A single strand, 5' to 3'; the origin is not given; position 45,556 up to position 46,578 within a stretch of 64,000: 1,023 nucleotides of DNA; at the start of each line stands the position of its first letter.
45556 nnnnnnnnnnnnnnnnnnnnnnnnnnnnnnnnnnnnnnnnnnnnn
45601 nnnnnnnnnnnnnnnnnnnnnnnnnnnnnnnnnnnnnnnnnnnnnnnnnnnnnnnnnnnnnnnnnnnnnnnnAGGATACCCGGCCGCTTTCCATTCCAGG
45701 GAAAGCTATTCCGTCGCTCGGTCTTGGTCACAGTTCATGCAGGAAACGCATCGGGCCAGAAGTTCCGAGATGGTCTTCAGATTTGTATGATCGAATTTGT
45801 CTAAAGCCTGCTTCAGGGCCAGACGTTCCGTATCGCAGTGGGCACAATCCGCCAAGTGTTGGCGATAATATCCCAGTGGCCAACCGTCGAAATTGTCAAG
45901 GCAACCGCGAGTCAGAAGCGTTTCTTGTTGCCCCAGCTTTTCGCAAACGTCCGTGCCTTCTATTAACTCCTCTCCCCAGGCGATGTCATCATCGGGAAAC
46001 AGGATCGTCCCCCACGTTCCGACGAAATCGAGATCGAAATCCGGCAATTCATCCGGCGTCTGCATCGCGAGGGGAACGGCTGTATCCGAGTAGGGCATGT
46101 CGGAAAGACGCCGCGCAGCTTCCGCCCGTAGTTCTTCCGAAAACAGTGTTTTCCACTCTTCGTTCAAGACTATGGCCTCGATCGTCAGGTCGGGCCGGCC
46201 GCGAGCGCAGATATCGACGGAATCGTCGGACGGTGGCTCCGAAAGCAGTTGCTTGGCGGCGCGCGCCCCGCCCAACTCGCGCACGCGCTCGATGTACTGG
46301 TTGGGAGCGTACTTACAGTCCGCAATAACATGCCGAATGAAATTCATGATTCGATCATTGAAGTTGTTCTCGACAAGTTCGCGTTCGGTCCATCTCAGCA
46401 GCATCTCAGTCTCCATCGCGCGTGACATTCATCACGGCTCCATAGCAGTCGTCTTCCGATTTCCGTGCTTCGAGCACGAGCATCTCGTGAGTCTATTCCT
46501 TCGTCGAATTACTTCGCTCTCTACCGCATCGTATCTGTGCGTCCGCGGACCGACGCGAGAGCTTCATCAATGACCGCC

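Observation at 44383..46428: Two-gene module (Cys-rich 240-aa protein plus 429-aa HEPN-motif protein) appended to the Zorya operon: candidate undescribed defence/effector pair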

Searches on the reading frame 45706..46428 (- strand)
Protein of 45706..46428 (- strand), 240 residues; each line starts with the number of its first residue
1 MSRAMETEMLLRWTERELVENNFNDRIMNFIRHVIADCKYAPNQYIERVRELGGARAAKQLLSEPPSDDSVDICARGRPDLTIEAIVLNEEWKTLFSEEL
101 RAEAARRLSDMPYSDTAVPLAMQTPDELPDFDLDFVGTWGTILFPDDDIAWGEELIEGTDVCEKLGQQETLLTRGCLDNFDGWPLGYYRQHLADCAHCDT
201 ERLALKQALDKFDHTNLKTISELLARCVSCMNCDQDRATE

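Call 6: search_protein_families(library=pfam, proteins=[window:45706-46428:-], max_evalue=0.1)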
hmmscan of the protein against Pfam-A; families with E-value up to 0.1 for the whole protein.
window:45706-46428:- (240 aa): 0 families

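Call 7: search_protein_families(library=padloc, proteins=[window:45706-46428:-], max_evalue=0.1)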
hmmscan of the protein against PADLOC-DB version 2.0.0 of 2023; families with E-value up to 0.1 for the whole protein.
window:45706-46428:- (240 aa): 0 families

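Call 8: search_protein_families(library=ncbifam, proteins=[window:45706-46428:-], max_evalue=1)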
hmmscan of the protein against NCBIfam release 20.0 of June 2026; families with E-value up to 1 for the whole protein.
window:45706-46428:- (240 aa): 1 family
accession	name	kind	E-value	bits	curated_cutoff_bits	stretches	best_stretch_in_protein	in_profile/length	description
TIGR00314.1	cdhA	equivalog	0.042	11.6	781.3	1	193-235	402-447/784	CO dehydrogenase/acetyl-CoA synthase complex subunit alpha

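Call 9: search_protein_families(library=phrogs, proteins=[window:45706-46428:-], max_evalue=1)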
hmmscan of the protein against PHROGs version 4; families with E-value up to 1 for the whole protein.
window:45706-46428:- (240 aa): 0 families

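Call 12: find_homologous_proteins(query=window:45706-46428:-)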
Query window:45706-46428:- (240 aa): 3 proteins with E <= 0.001 among 1192 candidates.
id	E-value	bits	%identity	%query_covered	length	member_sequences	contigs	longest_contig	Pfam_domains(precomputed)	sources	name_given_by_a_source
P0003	9.2e-162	554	100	100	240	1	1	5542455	-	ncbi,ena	-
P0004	6.3e-44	168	41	91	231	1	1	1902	-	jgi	jgi:hypothetical protein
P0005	1.3e-36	144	53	59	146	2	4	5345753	-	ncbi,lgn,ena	-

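Call 15: find_encoding_contigs(protein=P0005, flank=10000)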
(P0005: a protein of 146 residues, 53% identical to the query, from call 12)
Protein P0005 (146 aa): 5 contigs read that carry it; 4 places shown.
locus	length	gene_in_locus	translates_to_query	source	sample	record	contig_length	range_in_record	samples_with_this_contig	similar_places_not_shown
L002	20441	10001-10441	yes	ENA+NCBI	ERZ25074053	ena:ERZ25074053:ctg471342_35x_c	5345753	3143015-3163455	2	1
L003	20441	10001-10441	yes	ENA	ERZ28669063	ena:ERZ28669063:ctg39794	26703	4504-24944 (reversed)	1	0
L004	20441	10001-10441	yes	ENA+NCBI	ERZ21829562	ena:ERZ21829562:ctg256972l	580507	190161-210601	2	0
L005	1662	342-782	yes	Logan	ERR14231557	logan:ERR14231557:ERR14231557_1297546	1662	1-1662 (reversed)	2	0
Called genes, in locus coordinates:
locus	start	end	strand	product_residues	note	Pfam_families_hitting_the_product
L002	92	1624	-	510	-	PF00135:COesterase, PF20434:BD-FAE, PF07859:Abhydrolase_3 (faint)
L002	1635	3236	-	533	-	PF01011:PQQ, PF13360:PQQ_2, PF13570:Beta-prop_ACSF4 (faint), PF13360:PQQ_2, PF01011:PQQ, PF13360:PQQ_2 (weak)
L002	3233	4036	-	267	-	PF00034:Cytochrom_C (weak), PF13442:Cytochrome_CBB3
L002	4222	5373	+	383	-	PF01408:GFO_IDH_MocA, PF03447:NAD_binding_3 (weak), PF22725:GFO_IDH_MocA_C3, PF02894:GFO_IDH_MocA_C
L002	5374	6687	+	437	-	PF00083:Sugar_tr, PF07690:MFS_1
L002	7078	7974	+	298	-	-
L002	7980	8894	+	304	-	PF00753:Lactamase_B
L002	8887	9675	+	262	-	-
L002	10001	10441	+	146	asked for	-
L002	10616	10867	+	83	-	PF04255:DUF433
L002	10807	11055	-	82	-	-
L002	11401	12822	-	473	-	PF01425:Amidase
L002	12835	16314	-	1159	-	PF14559:TPR_19 (weak), PF13371:TPR_9 (weak), PF13432:TPR_16, PF00515:TPR_1 (weak), PF07719:TPR_2 (weak), PF13181:TPR_8 (weak), PF13517:FG-GAP_3, PF07593:UnbV_ASPIC, +10 more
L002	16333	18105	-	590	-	PF01839:FG-GAP (faint), PF13517:FG-GAP_3, PF07593:UnbV_ASPIC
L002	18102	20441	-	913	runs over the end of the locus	PF22113:Mtrc-MtrF_II-IV_dom (faint), PF13435:Cytochrome_C554 (weak), PF13432:TPR_16 (weak), PF14559:TPR_19 (weak), PF23914:TPR_CcmH_CycH, PF14559:TPR_19, PF13432:TPR_16 (weak), PF14559:TPR_19 (weak), +9 more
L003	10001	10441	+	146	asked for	-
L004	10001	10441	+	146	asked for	-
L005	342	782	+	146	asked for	-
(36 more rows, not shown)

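Call 16: find_encoding_contigs(protein=P0004, flank=5000)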
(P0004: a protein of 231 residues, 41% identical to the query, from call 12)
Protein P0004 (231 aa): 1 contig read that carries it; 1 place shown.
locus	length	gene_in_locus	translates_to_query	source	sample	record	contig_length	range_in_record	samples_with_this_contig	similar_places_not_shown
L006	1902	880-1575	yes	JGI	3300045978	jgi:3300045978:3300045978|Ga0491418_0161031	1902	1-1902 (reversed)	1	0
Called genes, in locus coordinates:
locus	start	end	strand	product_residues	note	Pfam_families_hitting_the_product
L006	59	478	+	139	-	PF09369:MZB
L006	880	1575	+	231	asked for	-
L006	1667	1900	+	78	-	?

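Call 27: search_solved_structures(query=window:45706-46428:-, max_evalue=10)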
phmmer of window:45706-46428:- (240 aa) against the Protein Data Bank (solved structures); distinct sequences matched with E-value up to 10: 4.
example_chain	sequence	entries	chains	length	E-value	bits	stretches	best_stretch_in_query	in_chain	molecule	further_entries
6pzm_A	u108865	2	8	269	0.33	13.6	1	75-133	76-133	3-ketoacyl-ACP reductase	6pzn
6s9n_A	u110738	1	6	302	1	12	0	22-66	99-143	Lock2_KRKRKAKLSF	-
6s9m_A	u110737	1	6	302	1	12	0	22-66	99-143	Lock2_KRKRKAKITW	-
6s9p_A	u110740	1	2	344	1.1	11.9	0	23-66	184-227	internal Lock2 fused to target peptide KRKAKITWKR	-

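Call 66: predict_structure(alignment_id=A8)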
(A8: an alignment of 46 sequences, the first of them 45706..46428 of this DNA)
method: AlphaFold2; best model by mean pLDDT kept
length: 240 residues; sequences in the alignment: 46
mean_pLDDT: 84.6   pTM: 0.55
mean pLDDT of the five models: 84.6, 83.6, 83.4, 82.9, 82.3
residues with pLDDT >= 90: 165; 70-90: 26; 50-70: 28; < 50: 21
segments of 3 or more residues with pLDDT < 50: 135-150
pLDDT, mean of each block of 10 residues (from residue 1): 93 94 96 93 96 98 97 94 97 98 97 73 52 46 43 58 91 83 74 95 94 92 94 81
secondary structure, 60 per line:
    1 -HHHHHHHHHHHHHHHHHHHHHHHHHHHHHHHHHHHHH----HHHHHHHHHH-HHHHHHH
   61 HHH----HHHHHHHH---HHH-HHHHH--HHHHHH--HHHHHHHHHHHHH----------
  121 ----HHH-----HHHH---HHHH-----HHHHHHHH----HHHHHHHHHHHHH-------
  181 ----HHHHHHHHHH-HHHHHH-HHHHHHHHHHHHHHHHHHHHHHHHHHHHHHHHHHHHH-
elements in order: H2-38 H43-52 H54-63 H68-75 H83-87 H90-95 H98-110 H133-136 H140-143 H149-156 H161-173 H185-194 H196-201 H203-239

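Call 103: search_dna_similar(query=window:45706-46428:-, collection=plasmids, mode=protein, max_evalue=0.01, max_rows=15)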
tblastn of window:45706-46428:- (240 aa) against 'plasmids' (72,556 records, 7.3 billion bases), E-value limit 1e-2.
Records with a match: 5; places in all: 5; records where one place covers at least 80% of the query: 0.
Best place of each record, by identity: <60% 5.
By first word of the organism name: Rhizobium 3; Hydrogenophaga 1; Shinella 1.
By predicted mobility (MOB-suite, as given by PLSDB): non-mobilizable 3; conjugative 2.
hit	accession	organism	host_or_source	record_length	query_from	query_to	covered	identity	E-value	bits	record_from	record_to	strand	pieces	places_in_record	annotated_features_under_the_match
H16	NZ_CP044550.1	Hydrogenophaga sp. BPS33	-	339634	22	129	45%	29.7%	9e-6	54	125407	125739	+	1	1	DUF3883 domain-containing protein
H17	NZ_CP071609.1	Rhizobium binae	lentil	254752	19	113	40%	30.9%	5e-6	54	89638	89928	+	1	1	hypothetical protein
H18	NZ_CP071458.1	Rhizobium lentis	lentil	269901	19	113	40%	30.9%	5e-6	54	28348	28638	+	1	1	hypothetical protein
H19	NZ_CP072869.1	Rhizobium sp. NLR16a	lentil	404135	19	113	40%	30.9%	5e-6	54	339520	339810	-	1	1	hypothetical protein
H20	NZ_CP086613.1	Shinella zoogloeoides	-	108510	19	113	40%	30.9%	8e-4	48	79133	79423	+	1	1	hypothetical protein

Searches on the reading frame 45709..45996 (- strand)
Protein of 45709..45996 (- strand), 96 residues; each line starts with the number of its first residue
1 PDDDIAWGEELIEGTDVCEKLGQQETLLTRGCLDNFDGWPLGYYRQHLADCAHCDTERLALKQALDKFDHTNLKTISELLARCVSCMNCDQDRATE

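Call 96: search_protein_families(library=pfam, proteins=[window:45709-45996:-], max_evalue=10)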
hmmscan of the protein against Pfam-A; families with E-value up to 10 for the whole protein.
seq(96 aa): 1 family
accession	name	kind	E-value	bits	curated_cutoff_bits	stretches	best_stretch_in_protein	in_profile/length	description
PF15588.11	Imm10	-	0.1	13.3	28.6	1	47-73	19-44/105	Immunity protein 10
